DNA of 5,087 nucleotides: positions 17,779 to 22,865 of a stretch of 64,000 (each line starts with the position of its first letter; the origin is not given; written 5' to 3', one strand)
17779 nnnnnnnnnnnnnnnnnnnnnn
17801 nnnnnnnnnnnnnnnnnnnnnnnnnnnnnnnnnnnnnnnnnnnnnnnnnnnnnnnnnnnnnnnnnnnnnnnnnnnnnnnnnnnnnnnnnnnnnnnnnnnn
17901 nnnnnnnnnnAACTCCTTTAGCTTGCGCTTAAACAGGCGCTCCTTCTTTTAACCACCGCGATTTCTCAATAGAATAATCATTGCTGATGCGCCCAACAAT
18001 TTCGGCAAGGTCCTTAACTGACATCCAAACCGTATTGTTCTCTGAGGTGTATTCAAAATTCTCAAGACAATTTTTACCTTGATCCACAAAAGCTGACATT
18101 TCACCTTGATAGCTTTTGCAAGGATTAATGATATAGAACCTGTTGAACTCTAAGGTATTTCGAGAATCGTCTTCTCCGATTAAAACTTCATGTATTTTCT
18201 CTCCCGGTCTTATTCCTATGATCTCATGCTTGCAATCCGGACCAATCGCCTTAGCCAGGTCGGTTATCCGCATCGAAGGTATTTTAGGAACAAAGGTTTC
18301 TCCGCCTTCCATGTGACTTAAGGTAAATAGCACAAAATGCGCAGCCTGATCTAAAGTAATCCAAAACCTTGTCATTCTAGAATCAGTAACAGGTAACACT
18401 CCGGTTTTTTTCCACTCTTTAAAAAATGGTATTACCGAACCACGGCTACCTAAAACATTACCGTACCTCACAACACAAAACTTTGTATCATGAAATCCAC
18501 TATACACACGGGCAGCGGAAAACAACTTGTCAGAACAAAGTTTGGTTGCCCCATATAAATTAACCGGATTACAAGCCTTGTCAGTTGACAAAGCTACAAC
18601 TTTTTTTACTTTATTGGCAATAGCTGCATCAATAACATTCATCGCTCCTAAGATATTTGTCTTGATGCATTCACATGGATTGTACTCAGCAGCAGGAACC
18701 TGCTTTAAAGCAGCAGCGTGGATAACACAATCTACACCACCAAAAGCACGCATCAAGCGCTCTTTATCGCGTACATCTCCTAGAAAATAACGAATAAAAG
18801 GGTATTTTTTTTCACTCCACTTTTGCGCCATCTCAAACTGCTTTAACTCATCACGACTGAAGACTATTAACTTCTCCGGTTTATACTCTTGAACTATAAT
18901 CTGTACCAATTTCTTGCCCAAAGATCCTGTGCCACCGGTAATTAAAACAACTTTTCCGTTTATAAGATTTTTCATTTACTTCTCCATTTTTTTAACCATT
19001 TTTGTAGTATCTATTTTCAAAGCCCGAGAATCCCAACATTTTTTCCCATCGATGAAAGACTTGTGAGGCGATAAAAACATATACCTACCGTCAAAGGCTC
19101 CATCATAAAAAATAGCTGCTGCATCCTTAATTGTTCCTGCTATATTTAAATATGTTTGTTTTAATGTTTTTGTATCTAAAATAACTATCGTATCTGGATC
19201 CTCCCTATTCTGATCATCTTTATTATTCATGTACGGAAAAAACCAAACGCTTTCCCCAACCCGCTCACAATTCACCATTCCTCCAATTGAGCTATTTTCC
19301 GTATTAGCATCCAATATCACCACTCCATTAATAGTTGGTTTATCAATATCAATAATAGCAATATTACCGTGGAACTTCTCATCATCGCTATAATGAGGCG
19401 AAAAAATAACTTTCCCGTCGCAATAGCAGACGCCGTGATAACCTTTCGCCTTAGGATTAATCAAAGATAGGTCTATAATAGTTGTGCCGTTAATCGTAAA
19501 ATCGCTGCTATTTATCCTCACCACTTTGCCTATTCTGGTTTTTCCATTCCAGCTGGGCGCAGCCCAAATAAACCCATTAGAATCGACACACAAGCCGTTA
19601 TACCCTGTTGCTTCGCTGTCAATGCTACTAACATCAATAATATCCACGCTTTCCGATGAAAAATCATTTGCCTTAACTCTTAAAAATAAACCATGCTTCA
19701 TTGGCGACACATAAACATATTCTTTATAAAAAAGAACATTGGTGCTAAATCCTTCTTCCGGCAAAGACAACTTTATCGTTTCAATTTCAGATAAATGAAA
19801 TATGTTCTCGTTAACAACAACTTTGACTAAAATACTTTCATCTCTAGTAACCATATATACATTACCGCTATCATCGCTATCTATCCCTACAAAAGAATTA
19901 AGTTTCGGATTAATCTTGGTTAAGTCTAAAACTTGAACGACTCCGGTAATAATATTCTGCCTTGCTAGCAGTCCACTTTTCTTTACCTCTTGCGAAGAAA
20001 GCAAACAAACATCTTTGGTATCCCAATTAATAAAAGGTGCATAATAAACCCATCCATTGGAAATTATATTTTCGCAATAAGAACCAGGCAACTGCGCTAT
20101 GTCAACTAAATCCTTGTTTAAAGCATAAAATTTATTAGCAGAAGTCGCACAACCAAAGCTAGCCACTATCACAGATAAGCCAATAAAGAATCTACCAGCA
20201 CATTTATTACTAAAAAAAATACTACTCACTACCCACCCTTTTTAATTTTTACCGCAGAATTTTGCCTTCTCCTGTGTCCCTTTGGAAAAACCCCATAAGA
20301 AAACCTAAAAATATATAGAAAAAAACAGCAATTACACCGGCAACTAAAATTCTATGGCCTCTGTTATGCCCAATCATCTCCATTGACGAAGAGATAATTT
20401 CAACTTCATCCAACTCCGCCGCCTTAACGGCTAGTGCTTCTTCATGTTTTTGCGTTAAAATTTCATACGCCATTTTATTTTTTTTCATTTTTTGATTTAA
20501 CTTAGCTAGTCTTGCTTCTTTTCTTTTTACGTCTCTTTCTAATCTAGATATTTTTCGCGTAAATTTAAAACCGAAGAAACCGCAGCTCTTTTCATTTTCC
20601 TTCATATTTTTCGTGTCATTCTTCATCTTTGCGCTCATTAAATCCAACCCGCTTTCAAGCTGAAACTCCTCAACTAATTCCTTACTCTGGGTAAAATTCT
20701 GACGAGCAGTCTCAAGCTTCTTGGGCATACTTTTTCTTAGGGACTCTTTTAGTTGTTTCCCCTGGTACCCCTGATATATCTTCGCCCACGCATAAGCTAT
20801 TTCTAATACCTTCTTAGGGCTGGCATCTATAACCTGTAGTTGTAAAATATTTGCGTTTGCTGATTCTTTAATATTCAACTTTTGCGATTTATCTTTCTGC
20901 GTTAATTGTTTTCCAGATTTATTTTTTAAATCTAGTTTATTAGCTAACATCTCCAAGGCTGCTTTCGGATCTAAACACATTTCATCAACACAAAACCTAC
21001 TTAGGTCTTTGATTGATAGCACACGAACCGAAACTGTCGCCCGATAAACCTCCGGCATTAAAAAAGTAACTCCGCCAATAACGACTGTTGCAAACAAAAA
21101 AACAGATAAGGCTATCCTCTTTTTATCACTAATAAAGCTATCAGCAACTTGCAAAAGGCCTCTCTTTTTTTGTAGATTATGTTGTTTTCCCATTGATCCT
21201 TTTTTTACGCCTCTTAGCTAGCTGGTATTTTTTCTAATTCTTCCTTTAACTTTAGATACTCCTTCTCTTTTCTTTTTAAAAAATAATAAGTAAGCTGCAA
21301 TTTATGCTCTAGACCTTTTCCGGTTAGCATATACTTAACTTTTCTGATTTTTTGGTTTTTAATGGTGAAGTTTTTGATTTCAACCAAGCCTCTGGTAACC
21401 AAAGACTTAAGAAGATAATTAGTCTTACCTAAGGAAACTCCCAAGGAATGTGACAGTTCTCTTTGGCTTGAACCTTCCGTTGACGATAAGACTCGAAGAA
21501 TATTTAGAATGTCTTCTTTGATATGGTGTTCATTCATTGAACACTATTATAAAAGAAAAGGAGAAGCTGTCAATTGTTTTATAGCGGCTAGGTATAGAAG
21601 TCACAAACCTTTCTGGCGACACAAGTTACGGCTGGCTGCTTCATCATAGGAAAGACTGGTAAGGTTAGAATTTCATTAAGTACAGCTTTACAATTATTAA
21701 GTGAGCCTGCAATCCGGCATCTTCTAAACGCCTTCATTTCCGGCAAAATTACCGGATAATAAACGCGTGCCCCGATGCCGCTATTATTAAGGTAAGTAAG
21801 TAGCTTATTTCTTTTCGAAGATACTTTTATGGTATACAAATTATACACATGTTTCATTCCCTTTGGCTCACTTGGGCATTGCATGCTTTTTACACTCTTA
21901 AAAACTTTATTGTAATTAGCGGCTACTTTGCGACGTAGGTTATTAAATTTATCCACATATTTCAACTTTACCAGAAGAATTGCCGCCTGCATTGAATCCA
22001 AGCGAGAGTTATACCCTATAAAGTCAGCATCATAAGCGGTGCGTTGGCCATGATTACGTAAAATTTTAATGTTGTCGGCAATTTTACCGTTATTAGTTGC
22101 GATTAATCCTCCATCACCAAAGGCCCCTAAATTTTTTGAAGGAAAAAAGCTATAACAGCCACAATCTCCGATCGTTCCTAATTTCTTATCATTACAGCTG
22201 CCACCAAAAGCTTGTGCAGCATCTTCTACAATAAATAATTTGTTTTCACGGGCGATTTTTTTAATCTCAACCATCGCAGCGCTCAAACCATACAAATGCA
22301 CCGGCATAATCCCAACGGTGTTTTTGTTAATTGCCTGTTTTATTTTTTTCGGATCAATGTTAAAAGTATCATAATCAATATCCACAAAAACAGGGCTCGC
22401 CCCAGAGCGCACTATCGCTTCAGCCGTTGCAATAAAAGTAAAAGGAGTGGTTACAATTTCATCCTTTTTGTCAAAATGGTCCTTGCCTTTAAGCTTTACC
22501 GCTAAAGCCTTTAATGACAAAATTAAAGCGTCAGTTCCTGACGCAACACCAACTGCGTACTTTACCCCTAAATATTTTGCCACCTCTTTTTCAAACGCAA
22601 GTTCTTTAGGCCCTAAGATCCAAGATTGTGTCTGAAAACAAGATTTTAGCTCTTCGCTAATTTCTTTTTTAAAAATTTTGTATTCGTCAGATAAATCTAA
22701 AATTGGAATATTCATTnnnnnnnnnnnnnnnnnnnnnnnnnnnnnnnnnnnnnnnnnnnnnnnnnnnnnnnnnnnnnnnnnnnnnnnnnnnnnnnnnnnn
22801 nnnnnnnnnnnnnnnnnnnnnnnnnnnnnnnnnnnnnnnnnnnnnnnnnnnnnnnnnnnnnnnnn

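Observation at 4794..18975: Pseudaminic-acid-type nonulosonate pathway embedded in an unusually elaborate tailoring set (B12-radical-SAM, ATP-grasp, PIG-L deacetylase + formyltransferase, class-III aminotransferase, Gfo/Idh/MocA, two MTases)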

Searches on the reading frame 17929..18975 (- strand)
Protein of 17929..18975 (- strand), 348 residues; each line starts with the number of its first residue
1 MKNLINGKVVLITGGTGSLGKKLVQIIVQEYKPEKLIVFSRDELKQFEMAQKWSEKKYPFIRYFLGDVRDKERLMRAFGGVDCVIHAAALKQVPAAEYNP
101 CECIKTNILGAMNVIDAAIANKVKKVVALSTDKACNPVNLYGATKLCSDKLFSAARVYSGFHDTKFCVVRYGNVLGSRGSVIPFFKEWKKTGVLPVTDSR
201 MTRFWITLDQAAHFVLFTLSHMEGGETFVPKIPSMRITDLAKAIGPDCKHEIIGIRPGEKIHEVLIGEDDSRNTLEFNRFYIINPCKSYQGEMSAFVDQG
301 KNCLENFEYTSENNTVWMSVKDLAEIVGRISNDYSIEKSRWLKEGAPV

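Call 5: search_protein_families(library=pfam, proteins=[window:17929-18975:-])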
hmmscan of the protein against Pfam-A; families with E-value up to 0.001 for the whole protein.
window:17929-18975:- (348 aa): 10 families
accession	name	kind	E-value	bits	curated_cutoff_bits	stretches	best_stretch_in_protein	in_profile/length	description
PF02719.21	Polysacc_synt_2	-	1e-102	343.7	20.2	1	10-284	1-292/293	Polysaccharide biosynthesis protein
PF01370.27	Epimerase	-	4.7e-24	85.6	20.9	1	10-227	1-236/240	NAD dependent epimerase/dehydratase family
PF01073.25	3Beta_HSD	-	5.7e-18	65.4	22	1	11-137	1-122/280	3-beta hydroxysteroid dehydrogenase/isomerase family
PF16363.11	GDP_Man_Dehyd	-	2.2e-14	54.1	27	1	11-133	1-131/332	GDP-mannose 4,6 dehydratase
PF04321.23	RmlD_sub_bind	-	2.3e-10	40.4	27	1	10-179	3-156/287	RmlD substrate binding domain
PF13460.12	NAD_binding_10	-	3.9e-08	33.8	27.2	1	14-136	1-103/184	NAD(P)H-binding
PF07993.18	NAD_binding_4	-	8.5e-08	32.1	20.1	1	12-137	1-142/258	Male sterility protein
PF00106.31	adh_short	-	3.7e-07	30.3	26.6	1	8-154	1-162/195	short chain dehydrogenase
PF05368.20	NmrA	-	9.8e-07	29.1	27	1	8-127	3-103/298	NmrA-like family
PF08659.16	KR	-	1e-05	26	22.6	1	10-89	3-90/180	KR domain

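Call 7: search_protein_families(library=ncbifam, proteins=[window:17929-18975:-], max_evalue=0.00001)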
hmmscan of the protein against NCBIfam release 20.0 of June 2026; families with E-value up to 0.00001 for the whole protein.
window:17929-18975:- (348 aa): 24 families
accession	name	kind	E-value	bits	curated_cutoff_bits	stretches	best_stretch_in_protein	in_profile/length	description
TIGR03589.1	PseB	equivalog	2.8e-151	503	407.75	1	5-326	2-323/324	UDP-N-acetylglucosamine 4,6-dehydratase (inverting)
TIGR04130.1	FnlA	equivalog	2.3e-72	243.7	730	1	5-327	2-325/337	UDP-N-acetylglucosamine 4,6-dehydratase/5-epimerase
TIGR04180.1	EDH_00030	hypoth_equivalog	3.8e-18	65.6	475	1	10-133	1-123/297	NAD-dependent 4,6-dehydratase LegB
TIGR01179.1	galE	equivalog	5.3e-15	55.1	262.3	1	10-178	2-180/332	UDP-glucose 4-epimerase GalE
TIGR01181.1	dTDP_gluc_dehyt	equivalog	1.7e-12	47.1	365.1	1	10-134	2-128/321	dTDP-glucose 4,6-dehydratase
NF041293.1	G6PDh_Azf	equivalog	1.8e-12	47.2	400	1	8-134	3-118/252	NAD-dependent glucose-6-phosphate dehydrogenase Azf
TIGR03466.1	HpnA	hypoth_equivalog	2.4e-11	43.1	367.65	1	9-132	2-114/327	hopanoid-associated sugar epimerase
TIGR02622.1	CDP_4_6_dhtase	equivalog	4.2e-11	42.6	278.45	1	6-136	3-134/352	CDP-glucose 4,6-dehydratase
TIGR02197.1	heptose_epim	equivalog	5.5e-10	38.9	274.6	1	10-178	1-174/316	ADP-glyceromanno-heptose 6-epimerase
TIGR01214.1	rmlD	equivalog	6.5e-10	38.6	224.05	1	10-149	2-132/285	dTDP-4-dehydrorhamnose reductase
NF042422.1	oxyalk_red_OleD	equivalog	1.1e-09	38.2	580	1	10-132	3-111/329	2-alkyl-3-oxoalkanoate reductase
NF052578.1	StrlDmthSdmBMthl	equivalog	2.8e-08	33.9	600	1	10-134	3-116/328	sterol demethylase protein SdmB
NF007956.0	PRK10675.1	subfamily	4e-08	32.7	394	1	10-130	3-123/338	UDP-glucose 4-epimerase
NF007582.0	PRK10217.1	equivalog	1.9e-07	30.5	698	1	9-120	3-114/355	dTDP-glucose 4,6-dehydratase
NF050030.1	thlkprotThyD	equivalog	3.1e-07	29.9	400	0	10-246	3-248/305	thylakoid membrane protein ThyD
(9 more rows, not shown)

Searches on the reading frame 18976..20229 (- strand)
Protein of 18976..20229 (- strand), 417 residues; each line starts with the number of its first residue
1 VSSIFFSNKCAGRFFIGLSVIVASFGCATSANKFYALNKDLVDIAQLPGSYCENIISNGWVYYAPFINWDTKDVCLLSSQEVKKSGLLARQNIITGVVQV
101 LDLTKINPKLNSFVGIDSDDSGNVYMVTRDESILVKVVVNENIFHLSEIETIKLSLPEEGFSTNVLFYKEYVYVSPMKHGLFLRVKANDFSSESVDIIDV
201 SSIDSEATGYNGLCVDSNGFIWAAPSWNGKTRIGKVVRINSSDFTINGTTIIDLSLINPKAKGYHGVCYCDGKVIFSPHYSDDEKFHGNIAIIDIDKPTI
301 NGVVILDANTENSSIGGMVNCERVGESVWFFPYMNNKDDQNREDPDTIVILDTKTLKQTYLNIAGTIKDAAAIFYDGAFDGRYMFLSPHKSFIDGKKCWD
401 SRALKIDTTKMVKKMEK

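Call 5: search_protein_families(library=pfam, proteins=[window:18976-20229:-])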
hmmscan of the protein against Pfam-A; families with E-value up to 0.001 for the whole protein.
window:18976-20229:- (417 aa): 0 families

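Call 7: search_protein_families(library=ncbifam, proteins=[window:18976-20229:-], max_evalue=0.00001)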
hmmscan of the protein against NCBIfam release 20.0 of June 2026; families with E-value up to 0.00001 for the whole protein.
window:18976-20229:- (417 aa): 0 families

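Call 28: search_protein_families(library=pfam, proteins=[window:18976-20229:-], max_evalue=5)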
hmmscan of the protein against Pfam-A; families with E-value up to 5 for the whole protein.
window:18976-20229:- (417 aa): 0 families

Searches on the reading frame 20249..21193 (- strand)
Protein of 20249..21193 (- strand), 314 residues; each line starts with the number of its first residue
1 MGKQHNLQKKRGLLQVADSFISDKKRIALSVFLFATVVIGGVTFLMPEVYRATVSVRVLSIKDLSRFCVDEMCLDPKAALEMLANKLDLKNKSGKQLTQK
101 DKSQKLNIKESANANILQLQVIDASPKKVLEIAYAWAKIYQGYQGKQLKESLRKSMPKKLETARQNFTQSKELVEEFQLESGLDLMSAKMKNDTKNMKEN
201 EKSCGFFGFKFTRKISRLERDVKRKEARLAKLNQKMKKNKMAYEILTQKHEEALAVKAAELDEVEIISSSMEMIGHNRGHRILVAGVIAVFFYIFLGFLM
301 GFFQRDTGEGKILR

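Call 5: search_protein_families(library=pfam, proteins=[window:20249-21193:-])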
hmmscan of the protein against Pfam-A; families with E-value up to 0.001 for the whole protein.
window:20249-21193:- (314 aa): 0 families

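Call 7: search_protein_families(library=ncbifam, proteins=[window:20249-21193:-], max_evalue=0.00001)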
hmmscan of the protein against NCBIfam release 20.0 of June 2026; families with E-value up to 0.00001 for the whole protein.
window:20249-21193:- (314 aa): 1 family
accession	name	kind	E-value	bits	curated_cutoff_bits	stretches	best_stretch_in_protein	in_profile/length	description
TIGR03017.1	EpsF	equivalog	9e-06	24.6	422.75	0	103-199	120-219/444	chain length determinant protein EpsF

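Call 28: search_protein_families(library=pfam, proteins=[window:20249-21193:-], max_evalue=5)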
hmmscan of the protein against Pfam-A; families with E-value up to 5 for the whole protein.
window:20249-21193:- (314 aa): 5 families
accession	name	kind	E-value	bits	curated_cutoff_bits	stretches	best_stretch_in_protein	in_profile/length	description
PF16326.10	ABC_tran_CTD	-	0.018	15.7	32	1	209-263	4-59/69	ABC transporter C-terminal domain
PF02706.20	Wzz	-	0.14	13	25.5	1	23-63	14-54/91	Chain length determinant protein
PF20077.4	CcmD_alt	-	0.2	12.1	23.5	0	287-304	35-52/61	CcmD family protein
PF01067.28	Calpain_III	-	1.3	9.7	21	1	125-182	60-115/137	Calpain large subunit, domain III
PF13743.12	Thioredoxin_5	-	4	7.5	27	1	209-262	33-87/186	Thioredoxin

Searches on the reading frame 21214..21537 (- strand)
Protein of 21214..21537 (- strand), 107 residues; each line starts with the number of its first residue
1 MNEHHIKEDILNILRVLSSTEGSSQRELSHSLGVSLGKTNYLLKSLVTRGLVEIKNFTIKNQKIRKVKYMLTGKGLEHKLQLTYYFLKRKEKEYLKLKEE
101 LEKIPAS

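Call 8: search_protein_families(library=pfam, proteins=[window:21214-21537:-], max_evalue=0.00001)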
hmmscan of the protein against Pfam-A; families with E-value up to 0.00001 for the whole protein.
window:21214-21537:- (107 aa): 2 families
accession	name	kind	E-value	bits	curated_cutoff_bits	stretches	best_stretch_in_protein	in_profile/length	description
PF13412.12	HTH_24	-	1.4e-08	34.6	21.9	1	11-53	6-48/48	Winged helix-turn-helix DNA-binding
PF09339.16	HTH_IclR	-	5.4e-06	26.5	22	1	11-53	6-49/52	IclR helix-turn-helix domain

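Call 61: search_protein_families(library=ncbifam, proteins=[window:21214-21537:-], max_evalue=1e-10)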
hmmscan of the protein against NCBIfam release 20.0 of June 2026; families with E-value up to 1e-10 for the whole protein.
window:21214-21537:- (107 aa): 1 family
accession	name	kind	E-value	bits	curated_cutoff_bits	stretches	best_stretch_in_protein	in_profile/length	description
TIGR04176.1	MarR_EPS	equivalog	1.7e-28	98.8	88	1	10-104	6-99/105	MarR family EPS-associated transcriptional regulator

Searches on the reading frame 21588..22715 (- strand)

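Call 8: search_protein_families(library=pfam, proteins=[window:21588-22715:-], max_evalue=0.00001)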
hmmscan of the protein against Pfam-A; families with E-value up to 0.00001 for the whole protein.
window:21588-22715:- (375 aa): 2 families
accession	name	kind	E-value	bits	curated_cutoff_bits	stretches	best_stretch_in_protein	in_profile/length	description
PF01041.23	DegT_DnrJ_EryC1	-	1.1e-109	367.5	19.8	1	16-370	4-359/360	DegT/DnrJ/EryC1/StrS aminotransferase family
PF00266.25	Aminotran_5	-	4.4e-06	26.4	21.5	0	42-204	49-211/371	Aminotransferase class-V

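Call 61: search_protein_families(library=ncbifam, proteins=[window:21588-22715:-], max_evalue=1e-10)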
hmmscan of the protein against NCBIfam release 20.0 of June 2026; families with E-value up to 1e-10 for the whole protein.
window:21588-22715:- (375 aa): 7 families
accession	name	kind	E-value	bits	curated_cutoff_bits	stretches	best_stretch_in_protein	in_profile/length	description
TIGR03588.1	PseC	equivalog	8.3e-68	229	423.5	1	21-370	19-376/380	UDP-4-amino-4,6-dideoxy-N-acetyl-beta-L-altrosamine transaminase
TIGR04181.1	NHT_00031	hypoth_equivalog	1.1e-65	221.8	420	1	16-353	9-357/359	LegC family aminotransferase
NF008687.0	PRK11706.1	equivalog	2.7e-59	200.8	375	1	48-374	43-374/375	dTDP-4-amino-4,6-dideoxygalactose transaminase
NF011936.0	PRK15407.1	equivalog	3.8e-53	180.7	423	1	32-224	61-252/440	lipopolysaccharide biosynthesis protein RfbH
NF008658.2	PRK11658.1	equivalog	1.1e-49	169.1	631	1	30-368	26-371/379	UDP-4-amino-4-deoxy-L-arabinose aminotransferase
TIGR02379.1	ECA_wecE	subfamily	1.5e-48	165.4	434.85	1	81-374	68-375/376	dTDP-4-amino-4,6-dideoxy-D-glucose transaminase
TIGR04427.1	PLP_DesI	equivalog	8.5e-46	156.8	650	1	35-371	51-376/390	dTDP-4-dehydro-6-deoxyglucose aminotransferase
